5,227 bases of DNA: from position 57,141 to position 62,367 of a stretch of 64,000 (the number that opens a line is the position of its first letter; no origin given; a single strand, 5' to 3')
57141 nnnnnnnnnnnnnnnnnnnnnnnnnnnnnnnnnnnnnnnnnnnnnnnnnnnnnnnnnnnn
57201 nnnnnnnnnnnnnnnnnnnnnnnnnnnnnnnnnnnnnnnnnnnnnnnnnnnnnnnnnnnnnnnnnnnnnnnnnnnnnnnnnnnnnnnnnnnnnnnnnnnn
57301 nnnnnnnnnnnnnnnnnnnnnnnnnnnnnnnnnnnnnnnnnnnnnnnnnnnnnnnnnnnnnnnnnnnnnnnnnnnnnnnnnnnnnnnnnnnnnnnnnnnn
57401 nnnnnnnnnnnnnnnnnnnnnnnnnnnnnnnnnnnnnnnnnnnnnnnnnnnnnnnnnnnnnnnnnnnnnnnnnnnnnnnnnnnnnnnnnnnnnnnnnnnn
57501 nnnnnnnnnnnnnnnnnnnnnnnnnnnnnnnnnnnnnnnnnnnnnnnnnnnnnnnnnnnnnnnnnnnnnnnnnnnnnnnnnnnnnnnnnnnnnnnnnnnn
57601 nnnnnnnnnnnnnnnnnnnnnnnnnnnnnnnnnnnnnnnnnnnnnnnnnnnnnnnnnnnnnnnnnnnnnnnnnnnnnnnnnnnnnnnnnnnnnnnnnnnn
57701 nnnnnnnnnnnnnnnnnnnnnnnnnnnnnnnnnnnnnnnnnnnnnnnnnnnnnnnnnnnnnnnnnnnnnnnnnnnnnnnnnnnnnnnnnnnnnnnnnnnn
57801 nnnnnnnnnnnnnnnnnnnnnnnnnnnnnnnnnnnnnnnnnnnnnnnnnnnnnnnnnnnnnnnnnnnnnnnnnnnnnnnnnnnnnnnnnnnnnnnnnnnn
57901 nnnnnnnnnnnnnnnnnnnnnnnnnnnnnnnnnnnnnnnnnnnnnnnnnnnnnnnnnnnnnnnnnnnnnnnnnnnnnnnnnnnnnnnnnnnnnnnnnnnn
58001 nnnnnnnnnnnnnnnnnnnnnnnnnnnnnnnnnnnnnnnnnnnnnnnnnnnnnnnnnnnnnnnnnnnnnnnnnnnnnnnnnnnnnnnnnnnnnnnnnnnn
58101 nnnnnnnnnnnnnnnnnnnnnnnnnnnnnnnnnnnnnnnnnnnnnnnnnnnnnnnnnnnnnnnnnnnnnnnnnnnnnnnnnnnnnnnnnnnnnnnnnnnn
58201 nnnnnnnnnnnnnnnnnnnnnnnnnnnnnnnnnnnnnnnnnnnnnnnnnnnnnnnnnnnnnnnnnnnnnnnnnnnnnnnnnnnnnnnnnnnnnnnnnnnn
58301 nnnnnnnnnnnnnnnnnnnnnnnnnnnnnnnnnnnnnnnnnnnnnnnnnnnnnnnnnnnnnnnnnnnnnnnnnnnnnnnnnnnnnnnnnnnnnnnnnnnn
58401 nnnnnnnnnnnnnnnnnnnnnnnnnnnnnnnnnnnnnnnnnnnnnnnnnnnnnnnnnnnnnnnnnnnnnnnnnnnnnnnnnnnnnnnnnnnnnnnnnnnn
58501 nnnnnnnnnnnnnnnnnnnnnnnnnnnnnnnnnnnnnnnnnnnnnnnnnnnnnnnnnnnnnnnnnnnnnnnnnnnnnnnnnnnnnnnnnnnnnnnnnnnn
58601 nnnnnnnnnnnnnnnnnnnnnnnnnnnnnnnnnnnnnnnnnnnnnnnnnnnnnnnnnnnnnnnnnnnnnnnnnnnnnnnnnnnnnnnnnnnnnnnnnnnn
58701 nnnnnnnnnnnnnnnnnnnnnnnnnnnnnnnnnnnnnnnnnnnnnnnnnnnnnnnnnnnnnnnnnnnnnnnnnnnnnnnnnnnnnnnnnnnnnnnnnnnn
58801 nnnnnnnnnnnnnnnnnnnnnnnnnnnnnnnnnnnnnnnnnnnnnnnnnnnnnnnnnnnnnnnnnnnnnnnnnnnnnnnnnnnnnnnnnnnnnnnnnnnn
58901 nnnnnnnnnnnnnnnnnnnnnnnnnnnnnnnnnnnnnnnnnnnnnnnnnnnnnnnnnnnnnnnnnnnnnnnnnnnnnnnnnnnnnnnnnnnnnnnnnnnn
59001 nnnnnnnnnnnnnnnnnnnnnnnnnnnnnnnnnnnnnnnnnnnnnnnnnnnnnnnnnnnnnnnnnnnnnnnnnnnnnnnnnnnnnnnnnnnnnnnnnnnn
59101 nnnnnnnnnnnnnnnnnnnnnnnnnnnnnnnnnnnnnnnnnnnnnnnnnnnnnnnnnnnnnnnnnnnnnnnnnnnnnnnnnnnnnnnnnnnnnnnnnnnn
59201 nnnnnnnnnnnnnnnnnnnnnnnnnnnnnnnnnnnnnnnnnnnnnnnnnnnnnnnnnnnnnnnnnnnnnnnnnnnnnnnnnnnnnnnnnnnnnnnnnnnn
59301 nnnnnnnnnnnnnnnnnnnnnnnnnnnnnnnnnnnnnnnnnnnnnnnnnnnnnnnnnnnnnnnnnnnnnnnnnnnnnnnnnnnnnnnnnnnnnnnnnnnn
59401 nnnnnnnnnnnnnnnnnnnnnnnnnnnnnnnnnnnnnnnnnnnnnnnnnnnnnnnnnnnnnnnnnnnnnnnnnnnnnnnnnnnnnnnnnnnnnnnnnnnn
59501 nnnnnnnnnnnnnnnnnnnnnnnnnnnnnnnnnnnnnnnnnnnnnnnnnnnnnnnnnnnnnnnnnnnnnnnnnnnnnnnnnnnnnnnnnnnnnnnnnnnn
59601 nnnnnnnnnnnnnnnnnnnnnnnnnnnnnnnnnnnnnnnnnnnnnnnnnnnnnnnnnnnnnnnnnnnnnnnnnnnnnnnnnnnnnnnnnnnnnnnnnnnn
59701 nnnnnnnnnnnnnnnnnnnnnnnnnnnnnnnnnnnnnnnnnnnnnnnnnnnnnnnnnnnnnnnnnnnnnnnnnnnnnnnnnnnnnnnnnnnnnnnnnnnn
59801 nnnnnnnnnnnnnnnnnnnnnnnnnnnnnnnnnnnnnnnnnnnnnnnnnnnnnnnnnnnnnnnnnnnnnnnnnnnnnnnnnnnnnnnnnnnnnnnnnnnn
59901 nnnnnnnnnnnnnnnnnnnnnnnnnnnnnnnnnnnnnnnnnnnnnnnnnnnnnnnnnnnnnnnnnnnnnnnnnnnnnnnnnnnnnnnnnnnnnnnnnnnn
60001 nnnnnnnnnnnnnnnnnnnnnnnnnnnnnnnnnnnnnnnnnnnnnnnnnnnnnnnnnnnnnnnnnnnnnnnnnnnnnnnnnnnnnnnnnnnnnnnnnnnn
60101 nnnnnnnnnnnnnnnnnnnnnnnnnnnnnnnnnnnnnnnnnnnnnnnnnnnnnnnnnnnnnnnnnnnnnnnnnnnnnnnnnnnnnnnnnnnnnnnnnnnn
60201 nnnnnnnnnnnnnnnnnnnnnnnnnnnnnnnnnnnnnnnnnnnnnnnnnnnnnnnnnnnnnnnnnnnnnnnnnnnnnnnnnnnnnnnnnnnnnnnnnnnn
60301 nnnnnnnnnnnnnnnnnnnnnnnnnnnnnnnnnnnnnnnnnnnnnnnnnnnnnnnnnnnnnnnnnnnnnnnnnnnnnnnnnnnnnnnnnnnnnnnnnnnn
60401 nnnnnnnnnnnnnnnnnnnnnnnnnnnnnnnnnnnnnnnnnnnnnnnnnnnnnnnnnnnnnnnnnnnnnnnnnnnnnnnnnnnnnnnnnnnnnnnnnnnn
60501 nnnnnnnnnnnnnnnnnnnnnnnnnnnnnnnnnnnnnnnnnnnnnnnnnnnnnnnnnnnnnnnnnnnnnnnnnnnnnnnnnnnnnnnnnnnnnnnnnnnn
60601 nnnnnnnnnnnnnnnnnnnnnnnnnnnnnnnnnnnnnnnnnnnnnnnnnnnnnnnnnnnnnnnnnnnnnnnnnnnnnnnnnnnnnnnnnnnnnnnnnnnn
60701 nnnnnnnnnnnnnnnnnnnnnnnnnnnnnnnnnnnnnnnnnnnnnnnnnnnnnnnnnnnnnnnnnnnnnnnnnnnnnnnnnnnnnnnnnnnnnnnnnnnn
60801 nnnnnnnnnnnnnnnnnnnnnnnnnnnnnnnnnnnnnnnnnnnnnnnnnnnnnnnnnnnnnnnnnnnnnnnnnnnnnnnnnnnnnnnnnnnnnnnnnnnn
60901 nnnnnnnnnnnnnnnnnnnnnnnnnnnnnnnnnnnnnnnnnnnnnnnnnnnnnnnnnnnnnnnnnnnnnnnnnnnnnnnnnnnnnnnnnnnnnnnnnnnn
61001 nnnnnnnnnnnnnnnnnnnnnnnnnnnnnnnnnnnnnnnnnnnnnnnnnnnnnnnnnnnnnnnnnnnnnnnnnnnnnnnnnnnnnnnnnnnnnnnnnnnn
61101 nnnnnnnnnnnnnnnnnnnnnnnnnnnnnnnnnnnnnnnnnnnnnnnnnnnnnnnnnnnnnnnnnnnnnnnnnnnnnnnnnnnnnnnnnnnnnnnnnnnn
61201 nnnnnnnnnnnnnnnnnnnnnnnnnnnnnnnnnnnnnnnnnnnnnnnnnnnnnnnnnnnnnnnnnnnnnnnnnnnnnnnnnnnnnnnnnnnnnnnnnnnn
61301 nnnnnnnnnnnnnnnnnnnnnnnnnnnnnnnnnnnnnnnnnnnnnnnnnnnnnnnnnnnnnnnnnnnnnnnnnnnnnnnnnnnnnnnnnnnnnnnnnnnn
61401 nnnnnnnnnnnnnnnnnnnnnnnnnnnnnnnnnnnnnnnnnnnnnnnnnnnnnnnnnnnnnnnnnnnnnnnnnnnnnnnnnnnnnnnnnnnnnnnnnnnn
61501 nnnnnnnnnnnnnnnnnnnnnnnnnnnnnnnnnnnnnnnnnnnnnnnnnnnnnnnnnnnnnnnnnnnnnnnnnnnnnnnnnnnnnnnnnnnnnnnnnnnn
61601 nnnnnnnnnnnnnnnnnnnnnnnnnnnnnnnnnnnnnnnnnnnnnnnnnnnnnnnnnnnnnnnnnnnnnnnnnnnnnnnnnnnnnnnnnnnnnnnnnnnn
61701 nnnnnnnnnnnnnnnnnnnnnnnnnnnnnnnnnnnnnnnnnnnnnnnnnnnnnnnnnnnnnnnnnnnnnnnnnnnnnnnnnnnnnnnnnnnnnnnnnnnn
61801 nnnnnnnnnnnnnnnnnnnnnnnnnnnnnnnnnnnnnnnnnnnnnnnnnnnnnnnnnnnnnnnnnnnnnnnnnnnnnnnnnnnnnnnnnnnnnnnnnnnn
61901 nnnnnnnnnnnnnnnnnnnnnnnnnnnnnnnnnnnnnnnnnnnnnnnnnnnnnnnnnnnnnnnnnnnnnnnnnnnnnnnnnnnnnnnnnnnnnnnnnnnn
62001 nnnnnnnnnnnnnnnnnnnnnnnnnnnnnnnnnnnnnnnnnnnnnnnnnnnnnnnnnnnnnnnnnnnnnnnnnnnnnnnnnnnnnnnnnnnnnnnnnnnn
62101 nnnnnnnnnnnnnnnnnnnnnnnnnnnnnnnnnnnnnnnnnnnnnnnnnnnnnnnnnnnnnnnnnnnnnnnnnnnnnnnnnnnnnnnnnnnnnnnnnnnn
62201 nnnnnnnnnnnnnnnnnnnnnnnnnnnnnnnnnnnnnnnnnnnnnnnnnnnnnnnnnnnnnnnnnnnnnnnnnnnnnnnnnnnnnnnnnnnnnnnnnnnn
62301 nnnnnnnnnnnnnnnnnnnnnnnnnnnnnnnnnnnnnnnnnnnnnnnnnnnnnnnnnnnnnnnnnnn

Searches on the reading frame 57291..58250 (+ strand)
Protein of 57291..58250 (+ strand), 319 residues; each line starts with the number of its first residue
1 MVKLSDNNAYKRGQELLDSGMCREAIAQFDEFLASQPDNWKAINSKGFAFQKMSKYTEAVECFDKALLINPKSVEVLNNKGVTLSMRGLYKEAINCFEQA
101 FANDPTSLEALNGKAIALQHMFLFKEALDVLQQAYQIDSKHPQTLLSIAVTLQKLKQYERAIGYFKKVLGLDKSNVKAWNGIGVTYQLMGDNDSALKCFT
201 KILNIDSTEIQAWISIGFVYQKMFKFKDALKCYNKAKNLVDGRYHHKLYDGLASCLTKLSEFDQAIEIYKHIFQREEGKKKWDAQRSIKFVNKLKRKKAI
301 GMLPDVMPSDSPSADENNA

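Call 27: search_protein_families(library=pfam, proteins=[window:57291-58250:+], max_evalue=0.00001)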
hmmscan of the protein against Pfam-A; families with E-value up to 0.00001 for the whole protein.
window:57291-58250:+ (319 aa): 19 families
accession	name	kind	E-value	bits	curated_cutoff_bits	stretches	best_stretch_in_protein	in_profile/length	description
PF00515.34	TPR_1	-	2.9e-48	160.3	27.8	2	41-72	2-33/34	Tetratricopeptide repeat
PF07719.23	TPR_2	-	4.6e-40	132.9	27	0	75-106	2-33/34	Tetratricopeptide repeat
PF13424.12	TPR_12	-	1.7e-31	108.6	30.1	3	44-103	7-74/77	Tetratricopeptide repeat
PF13181.12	TPR_8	-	3.5e-30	102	25.7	0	177-207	2-32/34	Tetratricopeptide repeat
PF13414.12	TPR_11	-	5.2e-27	93.7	26.8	0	55-84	9-38/42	TPR repeat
PF13431.12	TPR_17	-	1.1e-26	91.2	24.4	0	62-94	1-33/34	Tetratricopeptide repeat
PF14559.12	TPR_19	-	9.3e-21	74.4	25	0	155-209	4-58/68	Tetratricopeptide repeat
PF13428.12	TPR_14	-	6.5e-19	67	23.5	0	84-115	11-42/44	Tetratricopeptide repeat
PF13374.12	TPR_10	-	8.8e-19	67.3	27.5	0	76-102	4-30/42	Tetratricopeptide repeat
PF13176.12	TPR_7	-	8.9e-18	63.3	27.9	0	144-173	1-30/36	Tetratricopeptide repeat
PF13432.12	TPR_16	-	4.3e-17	62.6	32.7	0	88-142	11-65/65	Tetratricopeptide repeat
PF12895.13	ANAPC3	-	2.8e-16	60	27.2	1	86-167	1-81/82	Anaphase-promoting complex, cyclosome, subunit 3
PF13174.12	TPR_6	-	2.9e-12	46.8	26.3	0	144-169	2-27/33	Tetratricopeptide repeat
PF13371.12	TPR_9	-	3.3e-12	46.7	35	0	55-107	10-62/73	Tetratricopeptide repeat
PF25063.1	ARM_TT21_C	-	4.7e-12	46.7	35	1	124-276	37-194/209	Tetratricopeptide repeat protein 21 C-terminal ARM domain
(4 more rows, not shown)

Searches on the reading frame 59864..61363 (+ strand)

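Call 27: search_protein_families(library=pfam, proteins=[window:59864-61363:+], max_evalue=0.00001)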
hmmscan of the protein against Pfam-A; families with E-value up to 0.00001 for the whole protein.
window:59864-61363:+ (499 aa): 1 family
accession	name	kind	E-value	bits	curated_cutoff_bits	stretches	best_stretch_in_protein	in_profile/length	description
PF13231.12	PMT_2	-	1.4e-07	32.3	26.1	1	64-202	4-137/160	Dolichyl-phosphate-mannose-protein mannosyltransferase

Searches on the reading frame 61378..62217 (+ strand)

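Call 27: search_protein_families(library=pfam, proteins=[window:61378-62217:+], max_evalue=0.00001)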
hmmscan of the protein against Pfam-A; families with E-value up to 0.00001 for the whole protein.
window:61378-62217:+ (279 aa): 1 family
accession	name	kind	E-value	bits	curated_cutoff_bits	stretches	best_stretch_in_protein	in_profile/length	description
PF01182.26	Glucosamine_iso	-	9.3e-22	78.4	27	1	25-247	3-218/225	Glucosamine-6-phosphate isomerases/6-phosphogluconolactonase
